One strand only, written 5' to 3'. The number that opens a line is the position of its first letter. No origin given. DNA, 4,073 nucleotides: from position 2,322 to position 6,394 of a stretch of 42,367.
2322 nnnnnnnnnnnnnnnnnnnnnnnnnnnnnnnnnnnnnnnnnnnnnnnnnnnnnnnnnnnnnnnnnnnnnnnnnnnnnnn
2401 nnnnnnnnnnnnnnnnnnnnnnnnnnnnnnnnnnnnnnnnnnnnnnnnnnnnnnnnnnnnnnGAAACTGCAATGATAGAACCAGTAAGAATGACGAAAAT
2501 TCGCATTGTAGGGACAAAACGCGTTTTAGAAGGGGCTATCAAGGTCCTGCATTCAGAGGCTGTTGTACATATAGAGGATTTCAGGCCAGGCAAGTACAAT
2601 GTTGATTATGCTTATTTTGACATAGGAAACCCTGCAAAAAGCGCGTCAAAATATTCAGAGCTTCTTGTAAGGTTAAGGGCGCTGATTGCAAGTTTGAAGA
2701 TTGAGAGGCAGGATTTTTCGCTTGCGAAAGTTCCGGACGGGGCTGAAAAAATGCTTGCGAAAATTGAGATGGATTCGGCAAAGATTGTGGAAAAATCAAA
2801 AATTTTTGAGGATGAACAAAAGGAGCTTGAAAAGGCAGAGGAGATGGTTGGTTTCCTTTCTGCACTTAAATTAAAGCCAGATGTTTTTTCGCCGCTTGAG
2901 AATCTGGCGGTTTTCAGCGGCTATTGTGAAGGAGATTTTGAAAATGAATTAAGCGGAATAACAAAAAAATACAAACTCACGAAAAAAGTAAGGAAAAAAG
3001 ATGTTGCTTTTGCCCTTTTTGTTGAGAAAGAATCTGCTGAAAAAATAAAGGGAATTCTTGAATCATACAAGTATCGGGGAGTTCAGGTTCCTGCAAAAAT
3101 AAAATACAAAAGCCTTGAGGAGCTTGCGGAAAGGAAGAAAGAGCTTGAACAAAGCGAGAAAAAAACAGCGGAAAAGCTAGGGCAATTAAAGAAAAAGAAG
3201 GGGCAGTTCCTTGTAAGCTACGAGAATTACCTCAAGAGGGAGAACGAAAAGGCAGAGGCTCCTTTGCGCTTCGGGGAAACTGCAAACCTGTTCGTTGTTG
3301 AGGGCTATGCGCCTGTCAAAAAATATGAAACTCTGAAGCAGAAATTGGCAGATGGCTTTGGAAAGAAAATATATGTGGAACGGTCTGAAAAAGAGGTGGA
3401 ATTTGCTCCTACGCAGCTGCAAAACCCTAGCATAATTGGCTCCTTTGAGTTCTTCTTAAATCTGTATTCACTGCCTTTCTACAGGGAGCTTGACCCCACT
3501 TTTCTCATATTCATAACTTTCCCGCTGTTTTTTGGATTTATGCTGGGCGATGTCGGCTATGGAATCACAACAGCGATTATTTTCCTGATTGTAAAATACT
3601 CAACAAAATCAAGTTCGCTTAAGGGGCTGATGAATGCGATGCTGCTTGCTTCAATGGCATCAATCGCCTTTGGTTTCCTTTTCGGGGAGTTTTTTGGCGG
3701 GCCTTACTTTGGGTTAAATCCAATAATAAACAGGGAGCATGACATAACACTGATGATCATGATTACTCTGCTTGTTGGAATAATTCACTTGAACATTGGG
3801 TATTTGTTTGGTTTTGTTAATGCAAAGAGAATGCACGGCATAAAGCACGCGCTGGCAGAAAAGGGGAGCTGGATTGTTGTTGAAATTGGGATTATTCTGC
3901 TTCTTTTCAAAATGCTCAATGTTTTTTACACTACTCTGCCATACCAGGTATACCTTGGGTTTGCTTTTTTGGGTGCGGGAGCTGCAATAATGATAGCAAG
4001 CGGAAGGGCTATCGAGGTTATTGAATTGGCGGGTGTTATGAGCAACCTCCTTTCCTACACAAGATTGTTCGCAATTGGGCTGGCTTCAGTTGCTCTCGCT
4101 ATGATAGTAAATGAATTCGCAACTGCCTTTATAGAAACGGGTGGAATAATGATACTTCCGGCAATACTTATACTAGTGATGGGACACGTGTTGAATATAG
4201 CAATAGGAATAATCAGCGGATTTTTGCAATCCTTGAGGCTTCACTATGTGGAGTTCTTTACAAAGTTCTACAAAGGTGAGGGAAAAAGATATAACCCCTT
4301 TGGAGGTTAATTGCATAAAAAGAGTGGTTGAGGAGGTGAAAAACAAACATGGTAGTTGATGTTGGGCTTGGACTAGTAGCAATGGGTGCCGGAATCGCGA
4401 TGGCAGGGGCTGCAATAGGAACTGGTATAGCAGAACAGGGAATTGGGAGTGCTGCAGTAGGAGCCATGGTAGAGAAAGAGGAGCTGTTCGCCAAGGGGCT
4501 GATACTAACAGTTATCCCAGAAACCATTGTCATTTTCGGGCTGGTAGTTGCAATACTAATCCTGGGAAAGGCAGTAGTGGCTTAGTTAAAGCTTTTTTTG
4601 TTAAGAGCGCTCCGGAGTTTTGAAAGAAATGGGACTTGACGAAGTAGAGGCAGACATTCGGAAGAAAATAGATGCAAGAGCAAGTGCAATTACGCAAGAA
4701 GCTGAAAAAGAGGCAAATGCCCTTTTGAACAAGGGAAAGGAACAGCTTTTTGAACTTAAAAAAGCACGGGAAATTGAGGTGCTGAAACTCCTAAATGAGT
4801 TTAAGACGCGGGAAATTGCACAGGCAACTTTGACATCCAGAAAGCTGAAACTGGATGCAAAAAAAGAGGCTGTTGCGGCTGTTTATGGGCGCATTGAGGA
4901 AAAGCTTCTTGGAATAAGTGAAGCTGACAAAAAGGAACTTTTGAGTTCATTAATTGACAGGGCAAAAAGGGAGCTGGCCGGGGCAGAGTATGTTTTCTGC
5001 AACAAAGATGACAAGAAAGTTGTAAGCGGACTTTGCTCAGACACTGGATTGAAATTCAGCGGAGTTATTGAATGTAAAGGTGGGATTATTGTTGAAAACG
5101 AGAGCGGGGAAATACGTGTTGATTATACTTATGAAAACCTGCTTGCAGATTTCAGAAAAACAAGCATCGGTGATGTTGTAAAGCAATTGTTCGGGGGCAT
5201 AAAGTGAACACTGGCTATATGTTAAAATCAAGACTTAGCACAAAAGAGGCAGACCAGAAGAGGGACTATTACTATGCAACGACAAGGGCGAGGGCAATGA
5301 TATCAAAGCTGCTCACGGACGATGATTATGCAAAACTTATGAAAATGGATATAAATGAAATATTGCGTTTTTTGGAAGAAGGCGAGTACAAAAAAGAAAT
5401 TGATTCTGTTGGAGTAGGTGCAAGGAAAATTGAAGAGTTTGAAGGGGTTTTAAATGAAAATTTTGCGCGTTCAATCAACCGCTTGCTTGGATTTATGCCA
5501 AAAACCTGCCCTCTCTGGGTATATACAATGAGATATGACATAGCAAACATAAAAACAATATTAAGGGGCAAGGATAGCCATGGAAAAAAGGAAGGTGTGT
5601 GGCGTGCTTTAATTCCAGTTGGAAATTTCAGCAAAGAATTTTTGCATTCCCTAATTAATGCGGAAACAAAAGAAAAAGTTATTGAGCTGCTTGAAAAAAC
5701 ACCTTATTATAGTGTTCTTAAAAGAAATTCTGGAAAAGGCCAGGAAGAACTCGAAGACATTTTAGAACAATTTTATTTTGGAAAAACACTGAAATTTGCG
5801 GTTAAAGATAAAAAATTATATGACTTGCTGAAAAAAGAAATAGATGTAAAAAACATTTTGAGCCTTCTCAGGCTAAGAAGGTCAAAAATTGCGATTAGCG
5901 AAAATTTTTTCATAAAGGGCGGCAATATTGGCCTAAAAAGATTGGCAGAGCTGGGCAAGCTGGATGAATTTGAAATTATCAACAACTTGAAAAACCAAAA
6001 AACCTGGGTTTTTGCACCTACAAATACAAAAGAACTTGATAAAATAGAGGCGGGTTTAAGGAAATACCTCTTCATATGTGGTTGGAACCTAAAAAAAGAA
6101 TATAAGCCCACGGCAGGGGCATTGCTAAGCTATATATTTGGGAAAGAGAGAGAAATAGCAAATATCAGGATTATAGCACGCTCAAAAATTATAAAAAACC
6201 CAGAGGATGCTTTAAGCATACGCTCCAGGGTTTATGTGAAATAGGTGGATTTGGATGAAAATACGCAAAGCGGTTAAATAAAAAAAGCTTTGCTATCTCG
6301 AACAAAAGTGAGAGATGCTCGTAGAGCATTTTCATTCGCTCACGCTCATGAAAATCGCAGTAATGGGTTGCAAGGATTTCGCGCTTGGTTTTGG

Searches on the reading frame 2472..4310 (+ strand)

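Call 12: search_protein_families(library=ncbifam, proteins=[window:2472-4310:+], max_evalue=0.00001)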
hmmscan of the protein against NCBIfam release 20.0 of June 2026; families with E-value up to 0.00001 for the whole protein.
window:2472-4310:+ (612 aa): 9 families
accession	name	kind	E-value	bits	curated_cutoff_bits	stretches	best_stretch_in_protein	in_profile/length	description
NF004430.0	PRK05771.2-4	equivalog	7.3e-159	530.3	670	1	1-611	1-638/646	V-type ATP synthase subunit I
NF004428.0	PRK05771.2-1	equivalog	1.8e-83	280.9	766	1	83-610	105-669/680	V-type ATP synthase subunit I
NF004432.0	PRK05771.3-1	equivalog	5.2e-59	200.2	1044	2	1-373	1-366/643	V-type ATP synthase subunit I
NF004427.0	PRK05771.1-1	equivalog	1.4e-43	149.6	942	1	102-610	134-650/668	V-type ATP synthase subunit I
NF004434.0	PRK05771.3-3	equivalog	2.9e-41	141.7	777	1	89-610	92-675/686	V-type ATP synthase subunit I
NF004429.0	PRK05771.2-2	equivalog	8.1e-36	123.9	799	1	213-610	180-603/608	V-type ATP synthase subunit I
NF004431.0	PRK05771.2-5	equivalog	4.1e-31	108.2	851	2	213-409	179-379/649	V-type ATP synthase subunit I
NF004433.0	PRK05771.3-2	equivalog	1.3e-21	76.6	1173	2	194-411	193-415/701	V-type ATP synthase subunit I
NF004435.0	PRK05771.3-4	equivalog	4.2e-17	61.7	1410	2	204-421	206-427/701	V-type ATP synthase subunit I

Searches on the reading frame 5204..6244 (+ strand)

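Call 12: search_protein_families(library=ncbifam, proteins=[window:5204-6244:+], max_evalue=0.00001)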
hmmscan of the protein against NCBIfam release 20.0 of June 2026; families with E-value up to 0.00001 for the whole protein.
window:5204-6244:+ (346 aa): 6 families
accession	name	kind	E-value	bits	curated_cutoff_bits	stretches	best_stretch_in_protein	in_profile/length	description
NF002268.0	PRK01198.1-4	equivalog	1.3e-64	218.7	381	1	14-336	3-339/346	V-type ATP synthase subunit C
TIGR02923.1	AhaC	equivalog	2.3e-54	185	240.5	1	20-329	3-335/348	ATP synthase A1 subunit C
NF002265.0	PRK01198.1-1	equivalog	6.2e-41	140.6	534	1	18-328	5-336/352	V-type ATP synthase subunit C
NF002266.0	PRK01198.1-2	equivalog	5.6e-35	120.9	270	1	19-336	3-323/333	V-type ATP synthase subunit C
NF002267.0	PRK01198.1-3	equivalog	2.5e-25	89.4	488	1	21-330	47-377/390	V-type ATP synthase subunit C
NF002269.0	PRK01198.1-5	equivalog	2.8e-23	82.6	574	1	21-326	34-350/369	V-type ATP synthase subunit C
